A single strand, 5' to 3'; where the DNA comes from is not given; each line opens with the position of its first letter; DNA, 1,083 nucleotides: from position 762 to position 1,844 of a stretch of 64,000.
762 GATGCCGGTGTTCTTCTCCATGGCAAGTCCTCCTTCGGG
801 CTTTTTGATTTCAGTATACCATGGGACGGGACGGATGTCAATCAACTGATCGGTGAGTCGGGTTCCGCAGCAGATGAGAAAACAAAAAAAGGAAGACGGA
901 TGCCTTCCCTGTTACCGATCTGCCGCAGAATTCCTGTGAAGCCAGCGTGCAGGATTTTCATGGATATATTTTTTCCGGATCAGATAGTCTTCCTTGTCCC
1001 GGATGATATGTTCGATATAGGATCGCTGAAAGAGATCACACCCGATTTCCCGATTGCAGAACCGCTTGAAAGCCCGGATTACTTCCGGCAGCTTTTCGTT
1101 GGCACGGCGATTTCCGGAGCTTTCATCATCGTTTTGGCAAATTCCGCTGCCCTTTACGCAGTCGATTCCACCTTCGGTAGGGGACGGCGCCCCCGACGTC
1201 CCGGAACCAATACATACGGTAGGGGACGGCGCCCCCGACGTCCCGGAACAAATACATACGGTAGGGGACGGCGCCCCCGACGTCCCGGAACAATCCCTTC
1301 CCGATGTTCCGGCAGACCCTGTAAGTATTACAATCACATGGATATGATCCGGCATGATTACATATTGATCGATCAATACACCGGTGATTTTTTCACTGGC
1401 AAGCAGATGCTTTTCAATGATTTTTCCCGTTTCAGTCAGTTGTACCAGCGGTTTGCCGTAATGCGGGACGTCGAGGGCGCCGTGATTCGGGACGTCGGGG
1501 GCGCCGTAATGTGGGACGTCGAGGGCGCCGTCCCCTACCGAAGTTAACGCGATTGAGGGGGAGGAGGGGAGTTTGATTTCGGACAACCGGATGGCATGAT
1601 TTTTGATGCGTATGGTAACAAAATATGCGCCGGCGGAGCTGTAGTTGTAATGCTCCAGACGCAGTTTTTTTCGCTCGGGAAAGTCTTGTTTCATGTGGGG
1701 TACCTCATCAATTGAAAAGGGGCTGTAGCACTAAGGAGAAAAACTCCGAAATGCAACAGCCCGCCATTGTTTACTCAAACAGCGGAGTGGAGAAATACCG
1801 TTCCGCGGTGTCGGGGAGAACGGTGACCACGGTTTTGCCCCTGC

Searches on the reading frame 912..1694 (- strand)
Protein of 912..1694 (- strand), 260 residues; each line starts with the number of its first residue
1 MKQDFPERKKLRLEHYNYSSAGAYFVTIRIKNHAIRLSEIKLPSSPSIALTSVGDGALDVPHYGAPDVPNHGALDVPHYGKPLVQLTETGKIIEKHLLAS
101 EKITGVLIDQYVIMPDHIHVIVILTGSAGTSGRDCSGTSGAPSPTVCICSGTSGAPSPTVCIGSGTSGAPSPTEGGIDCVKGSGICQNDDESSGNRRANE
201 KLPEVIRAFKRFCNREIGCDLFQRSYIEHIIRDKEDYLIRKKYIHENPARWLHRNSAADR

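Call 13: search_protein_families(library=pfam, proteins=[window:912-1694:-])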
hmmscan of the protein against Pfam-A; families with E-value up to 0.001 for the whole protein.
window:912-1694:- (260 aa): 0 families

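Call 15: search_protein_families(library=ncbifam, proteins=[window:912-1694:-], max_evalue=1)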
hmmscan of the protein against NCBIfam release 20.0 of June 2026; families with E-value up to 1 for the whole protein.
window:912-1694:- (260 aa): 1 family
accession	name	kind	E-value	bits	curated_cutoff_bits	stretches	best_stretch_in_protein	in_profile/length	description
NF047646.1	REP_Tyr_transpos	equivalog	1.4e-12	47.7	80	2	202-250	72-133/146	REP-associated tyrosine transposase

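Call 16: search_protein_families(library=pfam, proteins=[window:912-1694:-], max_evalue=10)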
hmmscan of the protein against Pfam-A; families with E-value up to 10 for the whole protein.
window:912-1694:- (260 aa): 2 families
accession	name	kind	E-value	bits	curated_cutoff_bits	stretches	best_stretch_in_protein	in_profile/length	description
PF01797.21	Y1_Tnp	-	0.019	15.5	23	1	93-123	28-58/121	Transposase IS200 like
PF16248.10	DUF4905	-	0.053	13.9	29.6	1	8-72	5-69/83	Domain of unknown function (DUF4905)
